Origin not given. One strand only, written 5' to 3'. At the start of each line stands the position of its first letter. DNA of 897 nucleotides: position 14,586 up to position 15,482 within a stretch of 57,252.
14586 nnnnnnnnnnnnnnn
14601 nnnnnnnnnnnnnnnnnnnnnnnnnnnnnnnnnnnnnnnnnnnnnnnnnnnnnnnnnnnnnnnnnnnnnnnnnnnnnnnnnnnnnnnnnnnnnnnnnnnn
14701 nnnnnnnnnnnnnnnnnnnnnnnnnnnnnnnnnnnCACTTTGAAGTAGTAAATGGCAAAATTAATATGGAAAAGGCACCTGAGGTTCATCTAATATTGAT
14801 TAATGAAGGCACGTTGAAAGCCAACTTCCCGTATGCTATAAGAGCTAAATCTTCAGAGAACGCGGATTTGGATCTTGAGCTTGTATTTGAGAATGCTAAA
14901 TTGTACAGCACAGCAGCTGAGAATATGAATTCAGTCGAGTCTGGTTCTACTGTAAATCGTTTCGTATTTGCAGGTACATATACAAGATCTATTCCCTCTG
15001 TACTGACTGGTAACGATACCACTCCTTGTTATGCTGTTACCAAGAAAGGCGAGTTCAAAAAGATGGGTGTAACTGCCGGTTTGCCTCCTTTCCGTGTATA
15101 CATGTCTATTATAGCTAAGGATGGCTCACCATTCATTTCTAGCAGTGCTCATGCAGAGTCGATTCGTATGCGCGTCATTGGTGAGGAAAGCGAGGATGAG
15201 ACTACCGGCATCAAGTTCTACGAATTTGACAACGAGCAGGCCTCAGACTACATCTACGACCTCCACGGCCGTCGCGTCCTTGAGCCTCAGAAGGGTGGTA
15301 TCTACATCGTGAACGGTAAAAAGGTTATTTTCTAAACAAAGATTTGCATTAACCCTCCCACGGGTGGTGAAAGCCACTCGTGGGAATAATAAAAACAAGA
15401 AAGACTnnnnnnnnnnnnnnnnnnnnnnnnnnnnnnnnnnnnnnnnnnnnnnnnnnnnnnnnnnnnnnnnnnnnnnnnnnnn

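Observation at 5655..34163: An orphaned 227-bp ancestral junction (cysE 3' end + terminator + tRNA 3' half) shows two integrase-less islands inserted back to back between cysE and tRNA(CAT)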

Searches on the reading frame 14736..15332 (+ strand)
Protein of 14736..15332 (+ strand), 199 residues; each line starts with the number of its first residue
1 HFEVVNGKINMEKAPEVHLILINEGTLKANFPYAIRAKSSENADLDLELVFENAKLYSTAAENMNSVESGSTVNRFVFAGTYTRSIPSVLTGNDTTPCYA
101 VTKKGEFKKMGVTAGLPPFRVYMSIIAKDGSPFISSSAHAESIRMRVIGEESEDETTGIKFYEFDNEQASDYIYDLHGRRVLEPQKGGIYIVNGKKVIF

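Call 61: search_protein_families(library=ncbifam, proteins=[window:14736-15332:+], max_evalue=0.01)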
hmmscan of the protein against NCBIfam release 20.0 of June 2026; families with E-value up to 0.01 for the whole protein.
window:14736-15332:+ (199 aa): 0 families
